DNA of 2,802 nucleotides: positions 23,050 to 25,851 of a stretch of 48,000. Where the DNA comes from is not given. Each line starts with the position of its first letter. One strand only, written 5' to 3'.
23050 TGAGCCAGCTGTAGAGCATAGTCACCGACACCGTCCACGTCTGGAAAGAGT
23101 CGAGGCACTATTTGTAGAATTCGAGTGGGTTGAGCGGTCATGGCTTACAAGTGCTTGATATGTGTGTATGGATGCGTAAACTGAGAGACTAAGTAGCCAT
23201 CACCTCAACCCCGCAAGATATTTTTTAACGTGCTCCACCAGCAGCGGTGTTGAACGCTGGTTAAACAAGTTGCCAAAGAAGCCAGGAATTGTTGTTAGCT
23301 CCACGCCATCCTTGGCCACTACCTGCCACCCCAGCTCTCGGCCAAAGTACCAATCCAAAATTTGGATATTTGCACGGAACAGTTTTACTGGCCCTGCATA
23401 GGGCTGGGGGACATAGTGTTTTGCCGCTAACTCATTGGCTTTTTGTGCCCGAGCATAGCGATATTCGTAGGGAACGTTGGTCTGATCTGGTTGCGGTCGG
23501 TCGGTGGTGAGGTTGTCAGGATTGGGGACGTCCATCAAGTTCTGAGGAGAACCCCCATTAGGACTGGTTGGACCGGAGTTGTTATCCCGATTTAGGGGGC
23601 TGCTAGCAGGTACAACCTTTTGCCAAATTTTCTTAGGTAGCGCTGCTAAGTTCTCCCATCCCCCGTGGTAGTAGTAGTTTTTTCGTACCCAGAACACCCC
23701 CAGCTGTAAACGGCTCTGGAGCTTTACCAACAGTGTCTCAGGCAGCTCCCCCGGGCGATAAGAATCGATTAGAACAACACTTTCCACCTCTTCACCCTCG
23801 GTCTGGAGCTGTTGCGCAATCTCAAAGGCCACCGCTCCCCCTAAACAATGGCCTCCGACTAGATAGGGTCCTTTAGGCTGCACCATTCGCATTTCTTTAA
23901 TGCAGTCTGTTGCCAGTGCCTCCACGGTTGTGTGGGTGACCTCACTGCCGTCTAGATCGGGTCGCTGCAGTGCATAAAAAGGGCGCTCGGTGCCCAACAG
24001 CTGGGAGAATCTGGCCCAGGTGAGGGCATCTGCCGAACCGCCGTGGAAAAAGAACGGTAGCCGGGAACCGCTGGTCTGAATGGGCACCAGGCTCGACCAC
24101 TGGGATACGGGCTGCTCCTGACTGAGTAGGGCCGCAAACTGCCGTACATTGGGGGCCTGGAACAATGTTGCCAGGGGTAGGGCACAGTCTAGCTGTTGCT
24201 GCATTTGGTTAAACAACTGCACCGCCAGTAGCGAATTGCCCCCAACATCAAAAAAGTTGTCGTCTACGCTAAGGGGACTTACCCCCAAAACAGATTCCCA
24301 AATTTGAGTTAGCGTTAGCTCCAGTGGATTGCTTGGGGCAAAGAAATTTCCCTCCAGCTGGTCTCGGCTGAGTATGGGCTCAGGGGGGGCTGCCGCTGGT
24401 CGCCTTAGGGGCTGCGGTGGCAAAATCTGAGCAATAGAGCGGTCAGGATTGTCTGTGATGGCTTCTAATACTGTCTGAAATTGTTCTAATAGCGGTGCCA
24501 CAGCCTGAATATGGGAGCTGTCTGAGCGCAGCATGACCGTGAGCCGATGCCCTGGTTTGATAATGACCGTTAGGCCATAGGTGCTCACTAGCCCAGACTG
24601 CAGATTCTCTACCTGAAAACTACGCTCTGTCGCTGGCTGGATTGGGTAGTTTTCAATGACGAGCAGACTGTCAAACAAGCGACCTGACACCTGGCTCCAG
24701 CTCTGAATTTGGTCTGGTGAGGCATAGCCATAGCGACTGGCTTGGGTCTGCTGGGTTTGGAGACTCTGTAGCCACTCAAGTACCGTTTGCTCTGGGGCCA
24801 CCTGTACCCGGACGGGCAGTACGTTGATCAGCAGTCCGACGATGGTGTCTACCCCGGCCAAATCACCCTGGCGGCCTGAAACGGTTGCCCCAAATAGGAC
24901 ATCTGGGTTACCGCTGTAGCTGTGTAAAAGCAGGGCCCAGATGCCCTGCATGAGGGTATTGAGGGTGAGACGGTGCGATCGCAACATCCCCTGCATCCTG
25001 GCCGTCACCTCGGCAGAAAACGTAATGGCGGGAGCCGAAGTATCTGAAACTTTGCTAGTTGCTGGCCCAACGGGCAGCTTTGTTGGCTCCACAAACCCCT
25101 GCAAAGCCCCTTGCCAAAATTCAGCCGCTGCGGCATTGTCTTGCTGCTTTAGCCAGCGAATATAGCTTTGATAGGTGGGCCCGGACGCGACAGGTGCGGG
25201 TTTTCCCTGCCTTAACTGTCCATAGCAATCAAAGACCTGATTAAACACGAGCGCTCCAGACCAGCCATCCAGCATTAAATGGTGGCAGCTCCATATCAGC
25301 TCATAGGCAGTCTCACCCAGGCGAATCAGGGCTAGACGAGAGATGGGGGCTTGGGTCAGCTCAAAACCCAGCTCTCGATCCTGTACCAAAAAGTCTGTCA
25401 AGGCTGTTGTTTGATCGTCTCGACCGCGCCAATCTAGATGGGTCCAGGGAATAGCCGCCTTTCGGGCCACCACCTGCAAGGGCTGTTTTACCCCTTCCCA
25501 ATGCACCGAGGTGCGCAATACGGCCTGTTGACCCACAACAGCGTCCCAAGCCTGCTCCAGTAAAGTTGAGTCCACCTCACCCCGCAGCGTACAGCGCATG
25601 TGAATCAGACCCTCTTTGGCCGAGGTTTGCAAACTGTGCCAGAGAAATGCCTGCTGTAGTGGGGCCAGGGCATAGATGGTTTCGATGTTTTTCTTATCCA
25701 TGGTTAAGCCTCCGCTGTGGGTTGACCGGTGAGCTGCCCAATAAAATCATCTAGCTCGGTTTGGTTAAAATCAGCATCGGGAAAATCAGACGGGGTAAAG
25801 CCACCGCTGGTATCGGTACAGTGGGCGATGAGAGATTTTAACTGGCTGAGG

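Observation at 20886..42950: ~22-kb orphan NRPS cluster predicting a capped, D-residue-containing, glycosylated, sulfated and methylated short peptide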

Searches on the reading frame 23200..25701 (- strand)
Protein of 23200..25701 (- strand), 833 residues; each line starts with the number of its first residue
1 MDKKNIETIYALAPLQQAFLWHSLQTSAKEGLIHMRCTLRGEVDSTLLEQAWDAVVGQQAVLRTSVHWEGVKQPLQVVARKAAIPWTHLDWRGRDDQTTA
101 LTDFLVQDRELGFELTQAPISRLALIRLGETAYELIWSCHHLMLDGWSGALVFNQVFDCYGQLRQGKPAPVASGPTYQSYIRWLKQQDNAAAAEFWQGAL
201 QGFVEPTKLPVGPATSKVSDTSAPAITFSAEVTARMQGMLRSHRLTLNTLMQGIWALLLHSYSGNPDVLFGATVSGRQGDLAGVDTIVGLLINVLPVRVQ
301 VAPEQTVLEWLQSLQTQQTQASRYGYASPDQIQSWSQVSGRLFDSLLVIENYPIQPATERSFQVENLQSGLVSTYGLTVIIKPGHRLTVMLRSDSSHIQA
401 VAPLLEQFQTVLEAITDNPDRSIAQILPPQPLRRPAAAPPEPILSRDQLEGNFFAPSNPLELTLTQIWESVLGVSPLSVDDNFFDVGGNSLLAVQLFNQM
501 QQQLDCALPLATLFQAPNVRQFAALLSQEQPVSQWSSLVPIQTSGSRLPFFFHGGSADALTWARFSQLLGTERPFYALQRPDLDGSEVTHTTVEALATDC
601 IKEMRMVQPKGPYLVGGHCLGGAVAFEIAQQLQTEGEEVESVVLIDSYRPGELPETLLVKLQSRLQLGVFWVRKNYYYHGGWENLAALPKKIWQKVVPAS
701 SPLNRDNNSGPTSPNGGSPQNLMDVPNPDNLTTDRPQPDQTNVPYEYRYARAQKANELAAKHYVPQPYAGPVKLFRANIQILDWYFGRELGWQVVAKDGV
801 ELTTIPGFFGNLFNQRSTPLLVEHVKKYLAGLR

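Call 5: search_protein_families(library=pfam, proteins=[window:23200-25701:-], max_evalue=0.01)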
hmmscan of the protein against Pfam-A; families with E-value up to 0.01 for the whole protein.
window:23200-25701:- (833 aa): 6 families
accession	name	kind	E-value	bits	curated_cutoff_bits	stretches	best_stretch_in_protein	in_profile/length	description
PF00668.25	Condensation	-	7.5e-72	242.9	30.6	1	7-426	2-444/456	Condensation domain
PF00975.26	Thioesterase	-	6.5e-22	79.3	26.4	1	550-652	4-107/226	Thioesterase domain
PF00550.31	PP-binding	-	4.3e-17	62.6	20.8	1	464-526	3-67/67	Phosphopantetheine attachment site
PF12697.13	Abhydrolase_6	-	1e-08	36.6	26.3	1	551-742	3-178/217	Alpha/beta hydrolase family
PF00561.26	Abhydrolase_1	-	0.00069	19.8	25.8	1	551-702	5-153/245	alpha/beta hydrolase fold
PF12695.13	Abhydrolase_5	-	0.0011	19.2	27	1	596-650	41-92/164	Alpha/beta hydrolase family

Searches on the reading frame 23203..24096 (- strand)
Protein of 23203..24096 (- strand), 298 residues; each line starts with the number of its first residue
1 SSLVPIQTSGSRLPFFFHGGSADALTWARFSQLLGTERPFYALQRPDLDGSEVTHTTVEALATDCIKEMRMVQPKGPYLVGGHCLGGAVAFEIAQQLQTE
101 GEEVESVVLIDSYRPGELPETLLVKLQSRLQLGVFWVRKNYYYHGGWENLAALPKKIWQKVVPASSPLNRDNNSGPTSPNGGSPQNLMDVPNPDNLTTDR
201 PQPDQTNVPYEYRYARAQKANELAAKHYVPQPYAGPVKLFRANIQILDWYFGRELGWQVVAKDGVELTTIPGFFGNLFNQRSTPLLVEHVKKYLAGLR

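Call 21: search_solved_structures(query=window:23203-24096:-, max_evalue=0.001, show_alignments=3)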
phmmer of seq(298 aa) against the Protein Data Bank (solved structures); distinct sequences matched with E-value up to 0.001: 40.
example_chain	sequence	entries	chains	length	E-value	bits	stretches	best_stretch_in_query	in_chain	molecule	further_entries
4zxh_A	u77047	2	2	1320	6.4e-22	81.1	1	15-121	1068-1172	ABBFA_003403 | Tyrocidine synthetase 3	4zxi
7dxo_A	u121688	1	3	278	4e-16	62.1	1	3-114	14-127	Non-ribosomal peptide synthetase 4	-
7crn_A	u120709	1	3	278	5.5e-16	61.6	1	3-114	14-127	Non-ribosomal peptide synthetase 4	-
6ojc_A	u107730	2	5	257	2.7e-13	52.8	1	8-121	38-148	NocB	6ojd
9f7b_A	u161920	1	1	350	3.6e-11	45.8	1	6-117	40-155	3-hydroxyacyl-[acyl-carrier-protein] dehydratase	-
3ils_A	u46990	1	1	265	7.4e-10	41.5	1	15-119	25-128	Aflatoxin biosynthesis polyketide synthase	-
8cg4_A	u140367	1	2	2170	1.4e-08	37.3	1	15-118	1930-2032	Norsolorinic acid synthase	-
3tej_A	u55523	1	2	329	8.8e-08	34.7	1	3-115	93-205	Enterobactin synthase component F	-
2roq_A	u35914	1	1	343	9.2e-08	34.6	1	3-115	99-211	Enterobactin synthetase component F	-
5ja1_A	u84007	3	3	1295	6e-07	32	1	3-115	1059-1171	Enterobactin synthase component F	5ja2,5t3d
2cb9_A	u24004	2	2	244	6.9e-07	31.8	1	66-116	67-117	FENGYCIN SYNTHETASE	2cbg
3lcr_A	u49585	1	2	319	8.1e-07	31.5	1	26-114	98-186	Tautomycetin biosynthetic PKS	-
8tqv_A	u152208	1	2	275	1.6e-06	30.5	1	9-122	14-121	Polyketide synthase Pks13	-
5v3z_A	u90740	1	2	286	1.7e-06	30.4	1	9-122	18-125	Polyketide synthase Pks13 (Termination polyketide synthase)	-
5v3w_A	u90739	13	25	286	1.8e-06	30.4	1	9-122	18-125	Polyketide synthase Pks13 (Termination polyketide synthase) | Polyketide synthase Pks13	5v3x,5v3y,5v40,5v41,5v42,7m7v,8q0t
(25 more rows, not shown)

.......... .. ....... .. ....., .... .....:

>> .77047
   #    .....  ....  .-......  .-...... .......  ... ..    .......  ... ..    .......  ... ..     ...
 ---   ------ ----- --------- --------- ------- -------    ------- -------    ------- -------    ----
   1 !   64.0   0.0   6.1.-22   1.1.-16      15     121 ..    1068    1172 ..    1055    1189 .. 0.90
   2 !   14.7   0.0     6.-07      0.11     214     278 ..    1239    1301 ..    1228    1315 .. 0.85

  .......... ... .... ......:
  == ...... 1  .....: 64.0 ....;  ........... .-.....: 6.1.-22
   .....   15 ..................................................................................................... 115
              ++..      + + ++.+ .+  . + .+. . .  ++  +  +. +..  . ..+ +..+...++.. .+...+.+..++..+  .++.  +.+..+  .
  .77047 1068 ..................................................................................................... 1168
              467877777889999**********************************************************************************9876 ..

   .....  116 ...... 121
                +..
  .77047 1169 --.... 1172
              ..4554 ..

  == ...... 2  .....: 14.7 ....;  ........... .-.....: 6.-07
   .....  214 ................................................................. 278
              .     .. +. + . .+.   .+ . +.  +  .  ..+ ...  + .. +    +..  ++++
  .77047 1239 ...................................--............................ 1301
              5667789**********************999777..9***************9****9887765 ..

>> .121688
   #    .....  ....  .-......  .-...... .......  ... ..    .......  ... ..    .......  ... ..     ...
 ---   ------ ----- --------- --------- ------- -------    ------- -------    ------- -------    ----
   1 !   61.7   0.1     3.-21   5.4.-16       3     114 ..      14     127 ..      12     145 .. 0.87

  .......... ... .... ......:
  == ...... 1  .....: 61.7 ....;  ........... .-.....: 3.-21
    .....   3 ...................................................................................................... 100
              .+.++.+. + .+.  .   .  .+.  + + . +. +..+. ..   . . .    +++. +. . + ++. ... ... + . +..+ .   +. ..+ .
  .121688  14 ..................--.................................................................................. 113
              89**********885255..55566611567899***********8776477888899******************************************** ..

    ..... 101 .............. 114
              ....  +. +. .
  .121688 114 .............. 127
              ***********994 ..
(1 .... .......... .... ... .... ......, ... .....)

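Call 38: find_homologous_proteins(query=window:23203-24096:-, max_evalue=0.00001)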
Query seq(298 aa) (298 aa): 31 proteins with E <= 0.00001 among 1173 candidates.
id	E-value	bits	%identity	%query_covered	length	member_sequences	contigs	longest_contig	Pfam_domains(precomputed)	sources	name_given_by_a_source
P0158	1.7e-141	489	73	100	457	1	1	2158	PF00550.32,PF12697.14,PF00975.27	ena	-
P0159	2.3e-122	426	63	100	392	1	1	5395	PF00550.32,PF12697.14,PF00975.27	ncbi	ncbi:MAG: alpha/beta fold hydrolase, partial [Cyanobacteria bacterium J06636_16]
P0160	8.9e-122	424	70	91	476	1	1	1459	PF00550.32,PF12697.14,PF00975.27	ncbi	ncbi:MAG: alpha/beta fold hydrolase, partial [Cyanobacteria bacterium J06642_11]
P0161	1.4e-97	344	73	77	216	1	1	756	PF00975.27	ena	-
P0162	5.9e-92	326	52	100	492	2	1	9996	PF00550.32,PF12697.14,PF13193.13,PF00975.27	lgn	-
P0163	2.1e-91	324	50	100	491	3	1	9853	PF00550.32,PF12697.14,PF13193.13,PF00975.27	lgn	-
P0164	7.1e-90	319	52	100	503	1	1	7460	PF00550.32,PF12697.14,PF13193.13,PF00975.27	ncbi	-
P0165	1.3e-88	315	51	100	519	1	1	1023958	PF00550.32,PF12697.14,PF00975.27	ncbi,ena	-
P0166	3.5e-86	307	51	100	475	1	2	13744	PF00550.32,PF12697.14,PF13193.13,PF00975.27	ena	-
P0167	4.6e-78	280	51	86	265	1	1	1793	PF00561.27,PF00975.27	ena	-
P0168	4.2e-73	264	46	99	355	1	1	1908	PF00550.32,PF12697.14,PF00975.27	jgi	jgi:thioesterase domain-containing protein/acyl carrier protein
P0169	6.0e-70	254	44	100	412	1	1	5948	PF00550.32,PF00975.27,PF23297.2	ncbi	ncbi:thioesterase domain-containing protein, partial [Limnofasciculus baicalensis]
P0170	2.4e-69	252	53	76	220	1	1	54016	PF00975.27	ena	-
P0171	3.9e-43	166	45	65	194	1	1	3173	-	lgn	-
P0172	1.0e-34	138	33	99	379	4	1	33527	PF00550.32,PF00975.27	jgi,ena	-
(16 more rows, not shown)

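Call 39: find_encoding_contigs(protein=P0165, flank=10000, max_places=1)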
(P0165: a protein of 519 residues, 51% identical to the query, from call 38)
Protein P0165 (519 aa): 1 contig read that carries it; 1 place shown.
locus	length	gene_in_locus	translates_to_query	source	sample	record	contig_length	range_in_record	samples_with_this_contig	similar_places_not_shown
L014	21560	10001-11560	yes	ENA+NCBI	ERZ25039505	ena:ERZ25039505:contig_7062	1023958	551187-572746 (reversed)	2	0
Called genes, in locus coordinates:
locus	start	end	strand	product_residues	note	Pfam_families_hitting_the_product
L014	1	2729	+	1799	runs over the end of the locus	PF00668:Condensation, PF00501:AMP-binding, PF00550:PP-binding, PF00668:Condensation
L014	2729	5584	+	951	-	PF00668:Condensation, PF00501:AMP-binding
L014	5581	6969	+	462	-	PF00201:UDPGT, PF06722:EryCIII-like_C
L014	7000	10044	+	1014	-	PF13193:AMP-binding_C (weak), PF00550:PP-binding, PF00668:Condensation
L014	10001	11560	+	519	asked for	PF00550:PP-binding, PF00975:Thioesterase, PF12697:Abhydrolase_6 (weak)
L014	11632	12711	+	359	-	PF13439:Glyco_transf_4 (faint)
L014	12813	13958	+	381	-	PF01041:DegT_DnrJ_EryC1, PF00155:Aminotran_1_2, PF01053:Cys_Met_Meta_PP (weak), PF00266:Aminotran_5 (weak), PF01212:Beta_elim_lyase (weak)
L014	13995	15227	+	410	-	-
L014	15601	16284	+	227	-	-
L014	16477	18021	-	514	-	PF00732:GMC_oxred_N, PF00890:FAD_binding_2 (faint), PF01266:DAO (faint), PF07992:Pyr_redox_2 (faint), PF05199:GMC_oxred_C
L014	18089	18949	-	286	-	PF01061:ABC2_membrane, PF12698:ABC2_membrane_3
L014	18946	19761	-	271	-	PF01061:ABC2_membrane, PF12698:ABC2_membrane_3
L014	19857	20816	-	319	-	PF00005:ABC_tran, PF13304:AAA_21, PF13732:DrrA1-3_C (faint)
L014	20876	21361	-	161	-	PF12770:CHAT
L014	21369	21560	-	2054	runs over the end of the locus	PF05860:TPS, PF02415:Chlam_PMP (faint), PF02369:Big_1 (weak), PF09134:Invasin_D3 (weak), PF12770:CHAT (weak)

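Call 41: find_encoding_contigs(protein=P0166, flank=10000, max_places=2)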
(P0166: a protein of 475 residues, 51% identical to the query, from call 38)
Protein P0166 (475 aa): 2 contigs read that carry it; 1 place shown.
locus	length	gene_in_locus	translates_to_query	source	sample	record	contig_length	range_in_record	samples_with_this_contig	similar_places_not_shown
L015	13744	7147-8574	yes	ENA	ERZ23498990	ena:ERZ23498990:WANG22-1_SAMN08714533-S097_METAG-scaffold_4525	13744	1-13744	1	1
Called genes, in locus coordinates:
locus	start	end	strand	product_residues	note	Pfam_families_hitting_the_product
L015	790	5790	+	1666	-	PF00501:AMP-binding, PF13193:AMP-binding_C, PF00550:PP-binding, PF00668:Condensation, PF00501:AMP-binding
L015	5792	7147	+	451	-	PF06722:EryCIII-like_C (weak)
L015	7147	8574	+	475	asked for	PF13193:AMP-binding_C (weak), PF00550:PP-binding, PF00975:Thioesterase, PF12697:Abhydrolase_6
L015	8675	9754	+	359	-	PF13439:Glyco_transf_4 (weak), PF13579:Glyco_trans_4_4 (faint)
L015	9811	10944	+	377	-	PF00155:Aminotran_1_2, PF01041:DegT_DnrJ_EryC1, PF01212:Beta_elim_lyase (weak)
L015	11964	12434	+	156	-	PF12850:Metallophos_2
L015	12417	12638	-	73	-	-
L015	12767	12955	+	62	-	-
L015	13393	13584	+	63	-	-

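Call 42: find_encoding_contigs(protein=P0162, flank=10000, max_places=1)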
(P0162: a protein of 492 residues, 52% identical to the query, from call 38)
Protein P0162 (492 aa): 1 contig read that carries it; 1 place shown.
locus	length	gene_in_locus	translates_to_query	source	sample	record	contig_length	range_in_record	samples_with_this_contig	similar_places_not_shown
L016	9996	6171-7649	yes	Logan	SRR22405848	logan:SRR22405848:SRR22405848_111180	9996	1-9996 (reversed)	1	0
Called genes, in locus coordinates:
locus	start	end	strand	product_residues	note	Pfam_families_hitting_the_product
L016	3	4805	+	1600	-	?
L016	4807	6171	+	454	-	PF06722:EryCIII-like_C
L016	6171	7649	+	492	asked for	PF13193:AMP-binding_C, PF00550:PP-binding, PF00975:Thioesterase, PF12697:Abhydrolase_6 (weak)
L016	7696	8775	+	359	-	-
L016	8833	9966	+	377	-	PF01041:DegT_DnrJ_EryC1, PF00155:Aminotran_1_2, PF00266:Aminotran_5 (faint), PF01053:Cys_Met_Meta_PP (weak), PF01212:Beta_elim_lyase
